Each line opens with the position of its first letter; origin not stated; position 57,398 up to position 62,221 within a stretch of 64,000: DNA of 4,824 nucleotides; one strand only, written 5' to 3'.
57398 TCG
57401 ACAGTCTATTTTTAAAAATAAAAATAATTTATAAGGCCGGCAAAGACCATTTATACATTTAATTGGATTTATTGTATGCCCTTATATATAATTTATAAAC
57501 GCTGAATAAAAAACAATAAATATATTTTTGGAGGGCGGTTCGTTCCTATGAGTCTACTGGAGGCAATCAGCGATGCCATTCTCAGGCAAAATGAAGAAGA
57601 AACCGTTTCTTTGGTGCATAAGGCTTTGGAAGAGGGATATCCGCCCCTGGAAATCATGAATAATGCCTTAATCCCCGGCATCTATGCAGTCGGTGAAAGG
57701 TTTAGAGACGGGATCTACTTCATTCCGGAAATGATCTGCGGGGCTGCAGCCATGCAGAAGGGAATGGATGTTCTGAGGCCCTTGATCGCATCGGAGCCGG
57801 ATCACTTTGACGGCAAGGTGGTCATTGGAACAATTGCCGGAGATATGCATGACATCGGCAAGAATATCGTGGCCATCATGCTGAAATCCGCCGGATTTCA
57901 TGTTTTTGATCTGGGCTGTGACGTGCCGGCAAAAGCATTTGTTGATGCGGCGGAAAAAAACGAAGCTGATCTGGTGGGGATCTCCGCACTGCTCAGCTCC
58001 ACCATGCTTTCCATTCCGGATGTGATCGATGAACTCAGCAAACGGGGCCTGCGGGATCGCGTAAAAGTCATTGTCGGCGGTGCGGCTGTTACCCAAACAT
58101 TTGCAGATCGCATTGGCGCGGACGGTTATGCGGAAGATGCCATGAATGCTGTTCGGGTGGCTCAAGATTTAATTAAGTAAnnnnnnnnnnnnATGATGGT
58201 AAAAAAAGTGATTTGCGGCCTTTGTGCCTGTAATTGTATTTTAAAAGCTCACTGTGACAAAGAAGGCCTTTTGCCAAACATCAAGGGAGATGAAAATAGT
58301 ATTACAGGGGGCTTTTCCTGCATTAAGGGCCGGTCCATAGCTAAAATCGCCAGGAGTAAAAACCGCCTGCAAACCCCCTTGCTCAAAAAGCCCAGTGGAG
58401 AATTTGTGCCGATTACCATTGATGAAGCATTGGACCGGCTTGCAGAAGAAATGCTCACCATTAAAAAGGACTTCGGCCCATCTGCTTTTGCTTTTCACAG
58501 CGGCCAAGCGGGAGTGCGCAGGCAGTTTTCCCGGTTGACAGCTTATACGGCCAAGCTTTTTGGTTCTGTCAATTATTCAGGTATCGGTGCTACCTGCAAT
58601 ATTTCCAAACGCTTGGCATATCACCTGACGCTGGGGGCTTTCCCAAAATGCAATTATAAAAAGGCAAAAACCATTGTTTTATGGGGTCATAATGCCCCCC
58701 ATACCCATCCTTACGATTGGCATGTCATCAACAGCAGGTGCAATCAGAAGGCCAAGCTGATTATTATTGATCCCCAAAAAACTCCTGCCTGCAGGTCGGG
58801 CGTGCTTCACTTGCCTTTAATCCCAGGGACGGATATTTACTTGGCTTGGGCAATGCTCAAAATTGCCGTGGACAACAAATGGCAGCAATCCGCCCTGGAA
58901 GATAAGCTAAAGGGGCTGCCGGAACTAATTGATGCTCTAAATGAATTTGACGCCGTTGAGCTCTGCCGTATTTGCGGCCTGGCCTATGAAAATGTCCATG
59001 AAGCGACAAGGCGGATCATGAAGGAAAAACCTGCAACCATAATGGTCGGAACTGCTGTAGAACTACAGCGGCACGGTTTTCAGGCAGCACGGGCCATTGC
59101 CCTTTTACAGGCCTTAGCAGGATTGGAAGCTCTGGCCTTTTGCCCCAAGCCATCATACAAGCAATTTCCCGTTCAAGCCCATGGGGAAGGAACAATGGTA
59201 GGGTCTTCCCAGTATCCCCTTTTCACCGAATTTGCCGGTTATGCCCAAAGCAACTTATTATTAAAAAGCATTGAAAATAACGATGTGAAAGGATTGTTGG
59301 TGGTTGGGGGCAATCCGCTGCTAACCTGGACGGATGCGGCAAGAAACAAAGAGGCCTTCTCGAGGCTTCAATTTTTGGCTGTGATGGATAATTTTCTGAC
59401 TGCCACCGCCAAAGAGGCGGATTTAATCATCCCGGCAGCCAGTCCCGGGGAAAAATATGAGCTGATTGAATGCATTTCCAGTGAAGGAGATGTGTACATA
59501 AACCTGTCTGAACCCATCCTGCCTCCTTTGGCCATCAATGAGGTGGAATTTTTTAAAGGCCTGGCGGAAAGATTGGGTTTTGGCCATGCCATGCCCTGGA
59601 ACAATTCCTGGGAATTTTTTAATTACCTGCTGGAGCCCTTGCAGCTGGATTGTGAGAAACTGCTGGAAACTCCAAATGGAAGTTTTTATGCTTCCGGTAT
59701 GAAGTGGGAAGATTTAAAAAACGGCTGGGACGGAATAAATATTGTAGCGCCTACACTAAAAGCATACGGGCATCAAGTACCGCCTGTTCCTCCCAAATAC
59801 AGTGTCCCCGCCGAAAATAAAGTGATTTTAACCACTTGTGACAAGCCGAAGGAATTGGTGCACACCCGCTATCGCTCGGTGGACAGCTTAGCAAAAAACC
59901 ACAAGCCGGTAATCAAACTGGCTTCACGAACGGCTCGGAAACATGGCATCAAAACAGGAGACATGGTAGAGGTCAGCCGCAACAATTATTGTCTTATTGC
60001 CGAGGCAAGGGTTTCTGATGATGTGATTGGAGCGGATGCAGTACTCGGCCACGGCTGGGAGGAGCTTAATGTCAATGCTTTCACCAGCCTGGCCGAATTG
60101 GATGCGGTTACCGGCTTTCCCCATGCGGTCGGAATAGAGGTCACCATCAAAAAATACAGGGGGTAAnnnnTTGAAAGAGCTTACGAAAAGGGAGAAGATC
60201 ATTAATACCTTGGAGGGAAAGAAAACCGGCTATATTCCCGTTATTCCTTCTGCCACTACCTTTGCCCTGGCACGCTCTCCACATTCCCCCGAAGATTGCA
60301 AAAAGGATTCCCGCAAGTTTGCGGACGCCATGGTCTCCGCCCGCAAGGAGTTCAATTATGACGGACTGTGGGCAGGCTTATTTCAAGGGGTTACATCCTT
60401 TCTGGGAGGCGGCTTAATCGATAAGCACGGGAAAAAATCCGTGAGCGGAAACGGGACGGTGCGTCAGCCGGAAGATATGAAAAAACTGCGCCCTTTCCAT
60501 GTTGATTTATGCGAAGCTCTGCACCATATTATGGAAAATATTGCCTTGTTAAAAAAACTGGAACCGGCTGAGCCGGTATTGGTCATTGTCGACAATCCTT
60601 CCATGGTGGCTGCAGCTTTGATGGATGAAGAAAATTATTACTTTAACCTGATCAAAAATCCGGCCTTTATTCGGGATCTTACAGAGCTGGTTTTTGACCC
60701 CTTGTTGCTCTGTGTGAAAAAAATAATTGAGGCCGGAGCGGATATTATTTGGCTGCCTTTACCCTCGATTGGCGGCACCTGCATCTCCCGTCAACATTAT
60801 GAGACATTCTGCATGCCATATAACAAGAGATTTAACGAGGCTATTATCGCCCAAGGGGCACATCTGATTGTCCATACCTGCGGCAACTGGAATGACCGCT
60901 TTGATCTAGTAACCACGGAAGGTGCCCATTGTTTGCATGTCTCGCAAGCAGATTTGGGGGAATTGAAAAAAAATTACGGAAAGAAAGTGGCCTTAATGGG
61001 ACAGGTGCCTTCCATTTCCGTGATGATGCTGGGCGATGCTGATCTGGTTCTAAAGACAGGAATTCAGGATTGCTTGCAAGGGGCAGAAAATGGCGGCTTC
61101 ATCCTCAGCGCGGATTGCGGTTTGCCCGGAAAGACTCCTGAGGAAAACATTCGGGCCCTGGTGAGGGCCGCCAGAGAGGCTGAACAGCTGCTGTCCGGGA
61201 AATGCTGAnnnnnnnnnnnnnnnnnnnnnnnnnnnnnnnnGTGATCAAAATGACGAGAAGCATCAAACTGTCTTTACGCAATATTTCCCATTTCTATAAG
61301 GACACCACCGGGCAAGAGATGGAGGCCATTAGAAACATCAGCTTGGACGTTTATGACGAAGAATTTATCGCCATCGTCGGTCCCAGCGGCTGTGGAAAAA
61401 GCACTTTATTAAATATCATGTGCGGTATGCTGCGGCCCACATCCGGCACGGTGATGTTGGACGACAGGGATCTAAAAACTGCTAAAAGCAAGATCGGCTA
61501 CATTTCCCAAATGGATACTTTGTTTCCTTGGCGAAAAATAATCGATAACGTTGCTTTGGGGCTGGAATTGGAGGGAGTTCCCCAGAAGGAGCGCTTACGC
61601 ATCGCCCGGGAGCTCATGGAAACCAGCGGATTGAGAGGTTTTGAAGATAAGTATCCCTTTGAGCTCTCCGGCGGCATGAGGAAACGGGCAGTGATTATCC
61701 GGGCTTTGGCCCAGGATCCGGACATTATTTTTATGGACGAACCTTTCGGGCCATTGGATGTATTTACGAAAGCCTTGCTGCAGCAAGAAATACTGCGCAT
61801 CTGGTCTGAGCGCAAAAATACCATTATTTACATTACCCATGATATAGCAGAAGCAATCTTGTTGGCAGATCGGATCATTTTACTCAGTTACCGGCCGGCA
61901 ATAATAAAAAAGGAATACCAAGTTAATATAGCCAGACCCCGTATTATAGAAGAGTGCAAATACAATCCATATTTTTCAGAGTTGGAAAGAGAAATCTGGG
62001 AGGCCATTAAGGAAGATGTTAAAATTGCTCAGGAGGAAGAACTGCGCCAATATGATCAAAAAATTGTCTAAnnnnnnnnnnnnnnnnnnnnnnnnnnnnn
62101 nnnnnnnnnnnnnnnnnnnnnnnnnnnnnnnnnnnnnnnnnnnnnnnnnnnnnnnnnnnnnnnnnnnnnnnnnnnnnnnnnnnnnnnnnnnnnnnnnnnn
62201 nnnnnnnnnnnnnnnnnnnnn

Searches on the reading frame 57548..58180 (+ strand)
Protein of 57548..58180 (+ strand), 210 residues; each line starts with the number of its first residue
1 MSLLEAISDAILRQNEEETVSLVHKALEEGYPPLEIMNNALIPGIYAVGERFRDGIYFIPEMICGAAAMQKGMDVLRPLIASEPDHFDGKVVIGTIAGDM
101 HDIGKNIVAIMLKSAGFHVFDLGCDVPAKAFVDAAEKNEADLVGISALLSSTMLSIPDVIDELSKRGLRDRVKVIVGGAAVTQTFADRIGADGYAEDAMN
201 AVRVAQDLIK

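Call 87: search_protein_families(library=pfam, proteins=[window:57548-58180:+], max_evalue=0.00001)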
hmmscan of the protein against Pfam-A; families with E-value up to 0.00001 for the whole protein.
window:57548-58180:+ (210 aa): 2 families
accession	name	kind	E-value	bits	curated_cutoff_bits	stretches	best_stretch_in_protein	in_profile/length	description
PF02310.24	B12-binding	-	1.5e-30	105.9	32.1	1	89-202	1-120/121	B12 binding domain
PF02607.22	B12-binding_2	-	2.5e-21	76.1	23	1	3-76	1-73/74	B12 binding domain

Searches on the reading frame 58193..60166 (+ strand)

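Call 87: search_protein_families(library=pfam, proteins=[window:58193-60166:+], max_evalue=0.00001)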
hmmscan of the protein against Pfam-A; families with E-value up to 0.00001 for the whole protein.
window:58193-60166:+ (657 aa): 2 families
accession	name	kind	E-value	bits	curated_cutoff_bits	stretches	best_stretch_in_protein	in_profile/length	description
PF00384.28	Molybdopterin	-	1.6e-30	106.8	24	1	58-424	1-319/353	Molybdopterin oxidoreductase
PF01568.27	Molydop_binding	-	2.5e-10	40.8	26.8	1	546-643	3-104/110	Molydopterin dinucleotide binding domain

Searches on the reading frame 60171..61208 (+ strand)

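Call 87: search_protein_families(library=pfam, proteins=[window:60171-61208:+], max_evalue=0.00001)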
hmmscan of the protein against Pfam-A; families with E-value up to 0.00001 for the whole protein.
window:60171-61208:+ (345 aa): 1 family
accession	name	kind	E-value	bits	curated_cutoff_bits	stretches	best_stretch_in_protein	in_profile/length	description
PF01208.23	URO-D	-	9.9e-43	146.9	23.9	1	5-336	1-345/346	Uroporphyrinogen decarboxylase (URO-D)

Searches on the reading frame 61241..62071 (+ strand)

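Call 87: search_protein_families(library=pfam, proteins=[window:61241-62071:+], max_evalue=0.00001)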
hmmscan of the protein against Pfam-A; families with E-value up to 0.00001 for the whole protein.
window:61241-62071:+ (276 aa): 1 family
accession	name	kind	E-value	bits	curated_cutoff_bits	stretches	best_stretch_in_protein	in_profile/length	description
PF00005.33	ABC_tran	-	1.7e-32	113.3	25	1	31-169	2-136/137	ABC transporter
